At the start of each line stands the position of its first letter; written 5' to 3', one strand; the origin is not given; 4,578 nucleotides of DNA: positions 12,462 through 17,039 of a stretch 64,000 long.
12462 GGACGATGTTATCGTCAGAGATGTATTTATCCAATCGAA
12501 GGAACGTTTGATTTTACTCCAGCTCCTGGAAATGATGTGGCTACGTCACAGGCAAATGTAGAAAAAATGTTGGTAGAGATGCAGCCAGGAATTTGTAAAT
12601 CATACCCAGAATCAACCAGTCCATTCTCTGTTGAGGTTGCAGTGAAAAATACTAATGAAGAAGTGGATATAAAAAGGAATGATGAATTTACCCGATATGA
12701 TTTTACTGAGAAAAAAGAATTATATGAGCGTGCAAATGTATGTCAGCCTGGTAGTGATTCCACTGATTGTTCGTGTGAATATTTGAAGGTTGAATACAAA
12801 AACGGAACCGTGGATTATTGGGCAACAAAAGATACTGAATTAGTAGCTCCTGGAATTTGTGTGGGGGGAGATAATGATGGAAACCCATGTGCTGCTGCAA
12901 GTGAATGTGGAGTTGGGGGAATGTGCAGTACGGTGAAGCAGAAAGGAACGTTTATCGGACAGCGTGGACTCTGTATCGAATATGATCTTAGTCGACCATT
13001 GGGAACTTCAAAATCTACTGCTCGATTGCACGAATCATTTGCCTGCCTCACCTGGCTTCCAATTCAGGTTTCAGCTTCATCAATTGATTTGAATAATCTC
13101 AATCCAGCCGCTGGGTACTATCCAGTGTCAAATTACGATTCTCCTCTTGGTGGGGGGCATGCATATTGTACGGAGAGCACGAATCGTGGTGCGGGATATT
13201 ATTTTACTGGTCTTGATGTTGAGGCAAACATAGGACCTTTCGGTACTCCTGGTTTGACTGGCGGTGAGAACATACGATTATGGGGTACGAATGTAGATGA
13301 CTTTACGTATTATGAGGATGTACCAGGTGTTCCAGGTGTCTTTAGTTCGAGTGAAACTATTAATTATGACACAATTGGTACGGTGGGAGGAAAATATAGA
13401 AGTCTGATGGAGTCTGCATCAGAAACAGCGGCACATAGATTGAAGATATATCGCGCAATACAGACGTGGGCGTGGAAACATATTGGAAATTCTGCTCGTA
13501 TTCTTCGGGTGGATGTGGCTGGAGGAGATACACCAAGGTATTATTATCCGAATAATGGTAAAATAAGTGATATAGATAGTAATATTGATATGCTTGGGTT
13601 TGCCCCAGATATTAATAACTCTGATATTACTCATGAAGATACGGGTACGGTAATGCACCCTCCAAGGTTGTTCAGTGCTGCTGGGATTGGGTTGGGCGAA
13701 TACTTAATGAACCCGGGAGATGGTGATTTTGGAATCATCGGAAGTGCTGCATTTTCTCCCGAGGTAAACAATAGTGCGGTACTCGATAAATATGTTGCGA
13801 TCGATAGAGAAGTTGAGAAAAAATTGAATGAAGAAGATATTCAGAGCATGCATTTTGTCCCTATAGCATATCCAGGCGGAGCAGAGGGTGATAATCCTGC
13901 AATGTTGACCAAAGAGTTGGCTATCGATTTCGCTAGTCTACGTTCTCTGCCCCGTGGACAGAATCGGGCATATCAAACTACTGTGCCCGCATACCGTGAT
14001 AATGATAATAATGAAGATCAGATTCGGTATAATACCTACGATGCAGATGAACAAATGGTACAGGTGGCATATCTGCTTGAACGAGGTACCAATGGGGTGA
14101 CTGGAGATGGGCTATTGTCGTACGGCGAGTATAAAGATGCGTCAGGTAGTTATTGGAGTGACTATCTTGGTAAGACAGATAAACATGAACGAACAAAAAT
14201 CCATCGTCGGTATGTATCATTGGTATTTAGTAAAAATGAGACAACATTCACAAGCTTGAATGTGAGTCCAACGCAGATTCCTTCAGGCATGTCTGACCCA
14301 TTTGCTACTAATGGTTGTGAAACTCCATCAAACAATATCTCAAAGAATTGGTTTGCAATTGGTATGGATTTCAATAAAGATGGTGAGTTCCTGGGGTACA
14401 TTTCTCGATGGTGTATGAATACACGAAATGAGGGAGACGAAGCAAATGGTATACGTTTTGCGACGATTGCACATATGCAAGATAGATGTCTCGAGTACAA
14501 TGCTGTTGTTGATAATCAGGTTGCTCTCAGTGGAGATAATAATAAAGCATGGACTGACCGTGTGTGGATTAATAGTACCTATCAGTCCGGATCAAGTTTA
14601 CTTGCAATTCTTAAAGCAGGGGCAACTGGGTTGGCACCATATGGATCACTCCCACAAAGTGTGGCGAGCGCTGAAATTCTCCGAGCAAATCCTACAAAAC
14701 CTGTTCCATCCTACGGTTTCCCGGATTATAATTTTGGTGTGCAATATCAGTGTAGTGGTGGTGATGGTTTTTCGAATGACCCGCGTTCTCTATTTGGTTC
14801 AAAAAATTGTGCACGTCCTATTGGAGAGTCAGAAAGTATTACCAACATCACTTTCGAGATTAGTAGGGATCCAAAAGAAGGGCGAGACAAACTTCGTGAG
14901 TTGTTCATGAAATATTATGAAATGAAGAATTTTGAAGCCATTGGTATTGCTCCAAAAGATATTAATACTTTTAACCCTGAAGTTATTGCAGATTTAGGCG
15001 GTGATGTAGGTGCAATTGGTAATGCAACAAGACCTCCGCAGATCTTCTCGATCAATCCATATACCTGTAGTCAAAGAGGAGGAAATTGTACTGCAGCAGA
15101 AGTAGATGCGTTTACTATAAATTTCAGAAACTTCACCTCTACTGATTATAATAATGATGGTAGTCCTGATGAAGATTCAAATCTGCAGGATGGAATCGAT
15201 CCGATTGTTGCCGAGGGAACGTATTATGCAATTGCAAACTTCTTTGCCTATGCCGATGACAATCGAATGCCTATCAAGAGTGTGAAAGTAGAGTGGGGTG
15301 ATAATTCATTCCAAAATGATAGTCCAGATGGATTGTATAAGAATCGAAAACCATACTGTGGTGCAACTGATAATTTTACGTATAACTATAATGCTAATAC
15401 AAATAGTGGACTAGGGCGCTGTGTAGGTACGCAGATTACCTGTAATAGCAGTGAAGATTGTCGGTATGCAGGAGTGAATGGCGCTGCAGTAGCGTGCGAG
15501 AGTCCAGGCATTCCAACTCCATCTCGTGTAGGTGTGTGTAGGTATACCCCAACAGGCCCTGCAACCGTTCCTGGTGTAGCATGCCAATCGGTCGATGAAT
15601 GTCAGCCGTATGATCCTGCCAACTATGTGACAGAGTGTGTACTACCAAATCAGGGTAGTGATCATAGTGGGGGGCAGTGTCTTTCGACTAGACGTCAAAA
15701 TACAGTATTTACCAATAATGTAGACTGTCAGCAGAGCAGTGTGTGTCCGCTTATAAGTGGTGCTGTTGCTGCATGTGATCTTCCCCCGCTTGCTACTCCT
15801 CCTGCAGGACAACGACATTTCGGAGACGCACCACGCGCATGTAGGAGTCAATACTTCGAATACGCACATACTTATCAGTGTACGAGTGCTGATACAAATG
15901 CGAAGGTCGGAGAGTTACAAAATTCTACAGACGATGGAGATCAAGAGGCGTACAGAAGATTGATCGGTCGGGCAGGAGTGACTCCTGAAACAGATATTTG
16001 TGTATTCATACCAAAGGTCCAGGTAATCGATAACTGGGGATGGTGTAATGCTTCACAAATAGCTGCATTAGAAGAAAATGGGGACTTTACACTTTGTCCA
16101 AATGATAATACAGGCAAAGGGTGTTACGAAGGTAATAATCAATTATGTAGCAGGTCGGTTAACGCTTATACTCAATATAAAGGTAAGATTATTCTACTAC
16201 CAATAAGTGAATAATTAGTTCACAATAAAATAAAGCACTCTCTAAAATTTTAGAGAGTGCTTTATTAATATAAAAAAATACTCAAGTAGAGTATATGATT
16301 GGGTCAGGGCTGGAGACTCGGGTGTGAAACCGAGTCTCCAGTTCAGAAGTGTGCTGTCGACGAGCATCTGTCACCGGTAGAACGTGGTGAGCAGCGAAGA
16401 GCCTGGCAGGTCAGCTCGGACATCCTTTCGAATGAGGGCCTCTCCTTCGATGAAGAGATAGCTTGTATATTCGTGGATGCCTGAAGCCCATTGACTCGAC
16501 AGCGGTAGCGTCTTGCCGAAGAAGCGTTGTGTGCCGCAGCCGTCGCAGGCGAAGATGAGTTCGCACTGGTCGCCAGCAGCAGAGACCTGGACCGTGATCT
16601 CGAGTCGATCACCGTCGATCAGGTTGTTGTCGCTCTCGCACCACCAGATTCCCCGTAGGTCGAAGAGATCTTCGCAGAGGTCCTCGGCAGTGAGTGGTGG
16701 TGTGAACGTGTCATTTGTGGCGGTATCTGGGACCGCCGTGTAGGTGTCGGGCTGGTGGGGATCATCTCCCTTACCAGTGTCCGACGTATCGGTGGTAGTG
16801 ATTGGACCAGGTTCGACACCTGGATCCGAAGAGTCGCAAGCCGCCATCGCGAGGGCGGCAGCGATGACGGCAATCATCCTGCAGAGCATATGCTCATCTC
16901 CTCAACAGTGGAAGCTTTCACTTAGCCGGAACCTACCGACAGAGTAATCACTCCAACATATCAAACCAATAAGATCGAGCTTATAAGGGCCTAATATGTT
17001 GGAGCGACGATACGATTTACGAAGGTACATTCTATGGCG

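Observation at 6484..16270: Giant 3019-aa surface protein built from a recurring G-C-x-x-[YF] cysteine motif with an embedded lectin-like domain, co-transcribed with an Asp-rich Ca-binding-like membrane protein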

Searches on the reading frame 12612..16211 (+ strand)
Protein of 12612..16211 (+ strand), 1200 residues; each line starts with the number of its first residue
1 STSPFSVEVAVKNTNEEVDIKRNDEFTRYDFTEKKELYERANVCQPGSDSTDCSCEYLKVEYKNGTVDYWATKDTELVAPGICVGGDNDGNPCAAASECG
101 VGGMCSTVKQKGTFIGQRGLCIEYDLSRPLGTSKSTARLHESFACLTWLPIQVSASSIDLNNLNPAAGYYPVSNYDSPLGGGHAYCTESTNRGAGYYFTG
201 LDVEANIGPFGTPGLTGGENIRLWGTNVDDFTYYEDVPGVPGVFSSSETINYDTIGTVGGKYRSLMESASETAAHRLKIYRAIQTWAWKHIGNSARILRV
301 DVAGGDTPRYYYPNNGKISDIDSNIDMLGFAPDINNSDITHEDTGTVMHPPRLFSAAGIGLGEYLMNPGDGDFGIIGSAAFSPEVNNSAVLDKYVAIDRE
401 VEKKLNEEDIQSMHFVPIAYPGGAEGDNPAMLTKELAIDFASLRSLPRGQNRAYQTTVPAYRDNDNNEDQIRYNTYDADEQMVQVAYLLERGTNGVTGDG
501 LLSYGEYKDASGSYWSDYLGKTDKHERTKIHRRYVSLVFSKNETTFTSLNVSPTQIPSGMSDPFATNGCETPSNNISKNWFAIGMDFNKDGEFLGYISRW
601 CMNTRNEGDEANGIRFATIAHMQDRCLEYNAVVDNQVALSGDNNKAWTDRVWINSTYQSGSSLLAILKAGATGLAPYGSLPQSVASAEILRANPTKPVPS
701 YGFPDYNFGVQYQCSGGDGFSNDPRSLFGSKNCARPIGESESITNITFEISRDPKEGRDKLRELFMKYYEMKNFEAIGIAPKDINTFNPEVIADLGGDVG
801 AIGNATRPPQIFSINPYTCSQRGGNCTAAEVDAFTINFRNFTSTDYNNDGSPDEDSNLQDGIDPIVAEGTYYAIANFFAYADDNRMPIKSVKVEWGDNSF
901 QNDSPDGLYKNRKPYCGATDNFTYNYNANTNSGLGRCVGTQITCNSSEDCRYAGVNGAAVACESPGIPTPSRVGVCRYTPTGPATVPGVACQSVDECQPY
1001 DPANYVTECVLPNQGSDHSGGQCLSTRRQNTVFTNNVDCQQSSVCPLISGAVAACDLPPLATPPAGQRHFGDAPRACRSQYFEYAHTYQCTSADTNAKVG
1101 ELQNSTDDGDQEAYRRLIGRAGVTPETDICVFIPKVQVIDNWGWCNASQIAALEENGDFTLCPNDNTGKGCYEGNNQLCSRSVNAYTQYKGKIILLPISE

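Call 52: predict_structure(alignment_id=A4)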
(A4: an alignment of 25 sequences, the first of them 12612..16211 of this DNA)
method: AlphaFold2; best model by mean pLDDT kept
length: 1200 residues; sequences in the alignment: 25
mean_pLDDT: 61.0   pTM: 0.53
mean pLDDT of the five models: 61.0, 60.0, 59.1, 57.7, 54.8
residues with pLDDT >= 90: 50; 70-90: 384; 50-70: 349; < 50: 417
segments of 3 or more residues with pLDDT < 50: 147-169, 171-184, 208-219, 254-258, 311-323, 630-680, 682-744, 750-810, 820-824, 904-907, 923-932, 957-988, 993-1040, 1042-1044, 1049-1067, 1148-1178
pLDDT, mean of each block of 10 residues (from residue 1): 66 70 85 71 72 69 87 82 88 88 85 57 60 54 52 38 47 45 53 57 52 41 57 65 62 47 67 70 78 80 56 44 59 61 77 76 65 65 74 74 85 89 75 90 74 84 60 65 88 61 71 71 81 90 71 58 69 65 92 90 60 82 65 38 35 34 41 41 47 43 42 38 34 43 49 46 45 32 32 31 38 57 56 72 63 65 78 81 60 80 58 72 43 59 69 51 34 33 42 43 40 43 40 44 47 32 46 71 83 82 79 81 84 81 54 39 38 43 64 78
secondary structure, 60 per line:
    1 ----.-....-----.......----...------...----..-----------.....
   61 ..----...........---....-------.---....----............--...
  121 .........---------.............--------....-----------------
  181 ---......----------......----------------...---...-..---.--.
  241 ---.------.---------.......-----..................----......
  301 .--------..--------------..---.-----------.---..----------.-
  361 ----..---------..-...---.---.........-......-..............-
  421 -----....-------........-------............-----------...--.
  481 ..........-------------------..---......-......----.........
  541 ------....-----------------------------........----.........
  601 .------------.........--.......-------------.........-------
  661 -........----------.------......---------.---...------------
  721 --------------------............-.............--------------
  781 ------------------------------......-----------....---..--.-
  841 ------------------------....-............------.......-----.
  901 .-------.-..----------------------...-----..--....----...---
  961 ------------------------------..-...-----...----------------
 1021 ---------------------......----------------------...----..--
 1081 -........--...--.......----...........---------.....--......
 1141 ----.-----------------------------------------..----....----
elements in order (helices of 4 or more, strands of 3 or more residues): H7-10 H16-19 E20-22 E27-29 E56-62 E67-71 H72-77 E81-84 H96-99 E104-115 E118-129 H139-142 E143-151 H160-163 E184-189 H200-205 E222-224 H261-267 H273-290 E295-301 H389-394 E395-397 H399-404 E410-419 E426-429 E437-439 H440-444 E452-463 E480-490 H515-520 H522-527 E532-540 H547-550 E580-587 E592-601 E614-622 E625-631 H645-653 H662-669 H687-692 H741-752 H754-766 E811-816 E828-831 E865-868 E870-881 E888-894 E935-937 H947-950 H1042-1047 E1082-1089 H1099-1103 H1108-1118 E1128-1132 E1135-1140 E1193-1196

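Call 54: fold_search(model_id=the predicted structure, library=pdb)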
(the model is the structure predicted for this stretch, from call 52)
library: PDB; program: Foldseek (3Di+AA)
matches with E <= 10: 234; with E <= 0.001: 0
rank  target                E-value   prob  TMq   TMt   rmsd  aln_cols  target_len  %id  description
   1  1eq6                  1.3e-01  0.13  0.06  0.20  13.2       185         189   13  1.9 ANGSTROM RESOLUTION CRYSTAL STRUCTURE OF THE SACCHAROMYCES CEREVISIAE RAN-BINDING PROTEIN MOG1P (released 2000-05-27)
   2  1jhs                  1.9e-01  0.11  0.05  0.19  13.6       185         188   12  Protein Mog1 E65A mutant (released 2003-06-03)
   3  1tjj_C                6.8e-01  0.04  0.03  0.17  17.5       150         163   15  Human GM2 Activator Protein PAF complex (released 2004-12-07)
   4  3ddv_A                7.6e-01  0.06  0.03  0.23  15.2       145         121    5  The crystal structure of the transcriptional regulator (GntR family) from Enterococcus faecalis V583 (released 2008-10-07)
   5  3l89_C                7.6e-01  0.02  0.04  0.16  19.5       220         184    7  Human Adenovirus type 21 knob in complex with domains SCR1 and SCR2 of CD46 (membrane cofactor protein, MCP) (released 2010-04-14)
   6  2wv0_E                8.0e-01  0.12  0.04  0.17  12.6       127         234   13  Crystal structure of the GntR-HutC family member YvoA from Bacillus subtilis (released 2010-01-12)
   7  5yk9_A                8.9e-01  0.02  0.04  0.10  18.5       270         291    8  Crystal structure of selenomethionine-labelled indole prenyltransferase AmbP1 (released 2018-06-06)
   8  3l89_B                9.9e-01  0.02  0.04  0.14  18.9       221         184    9  Human Adenovirus type 21 knob in complex with domains SCR1 and SCR2 of CD46 (membrane cofactor protein, MCP) (released 2010-04-14)
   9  1g13_A                1.0e+00  0.03  0.03  0.17  17.2       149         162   13  HUMAN GM2 ACTIVATOR STRUCTURE (released 2001-04-11)
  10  3l88_J                1.0e+00  0.02  0.04  0.15  14.1       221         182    8  Crystal structure of the human Adenovirus type 21 fiber knob (released 2010-04-14)
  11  3f8m_A                1.1e+00  0.07  0.04  0.18  15.8       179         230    9  Crystal Structure of PhnF from Mycobacterium smegmatis (released 2009-11-17)
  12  2wv0_G                1.2e+00  0.10  0.04  0.17  12.4       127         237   13  Crystal structure of the GntR-HutC family member YvoA from Bacillus subtilis (released 2010-01-12)
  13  4u0v_B                1.2e+00  0.10  0.04  0.16  12.4       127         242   12  Crystal structure of YvoA from Bacillus subtilis in complex with glucosamine-6-phosphate (released 2015-01-14)
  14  3bdr                  1.2e+00  0.02  0.03  0.17  17.4       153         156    8  Crystal structure of fatty acid-binding protein-like Ycf58 from Thermosynecoccus elongatus. Northeast Structural Genomic (released 2007-11-27)
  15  9i4t_O                1.2e+00  0.02  0.05  0.15  18.2       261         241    7  Photosystem II from Arabidopsis thaliana (released 2026-03-25)
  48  5wsx_B                2.3e+00  0.01  0.04  0.17  18.3       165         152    8  The crystal structure of SAV606 (released 2017-05-31)
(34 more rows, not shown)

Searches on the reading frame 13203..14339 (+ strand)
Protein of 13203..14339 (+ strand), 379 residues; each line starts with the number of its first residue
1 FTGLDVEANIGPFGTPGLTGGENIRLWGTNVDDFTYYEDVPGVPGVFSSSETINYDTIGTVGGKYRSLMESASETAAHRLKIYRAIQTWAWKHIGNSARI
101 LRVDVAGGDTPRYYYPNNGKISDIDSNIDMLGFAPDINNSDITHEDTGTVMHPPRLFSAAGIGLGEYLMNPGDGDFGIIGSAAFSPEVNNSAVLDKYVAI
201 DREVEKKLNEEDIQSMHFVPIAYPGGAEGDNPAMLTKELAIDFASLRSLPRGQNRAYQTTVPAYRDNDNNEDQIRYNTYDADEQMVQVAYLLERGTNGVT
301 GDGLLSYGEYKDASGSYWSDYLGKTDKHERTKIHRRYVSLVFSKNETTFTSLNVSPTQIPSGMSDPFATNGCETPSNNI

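Call 85: find_homologous_proteins(query=window:13203-14339:+)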
Query window:13203-14339:+: 4365 candidates shared short words with the query, none scored E <= 0.001.

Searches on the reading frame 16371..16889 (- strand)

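Call 5: search_protein_families(library=pfam, proteins=[window:16371-16889:-], max_evalue=0.1)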
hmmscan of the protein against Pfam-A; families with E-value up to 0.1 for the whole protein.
window:16371-16889:- (172 aa): 1 family
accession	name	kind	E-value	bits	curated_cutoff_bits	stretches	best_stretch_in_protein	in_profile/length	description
PF18804.6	CxC3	-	0.031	14.5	26.6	1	110-165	43-98/113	CxC3 like cysteine cluster associated with KDZ transposases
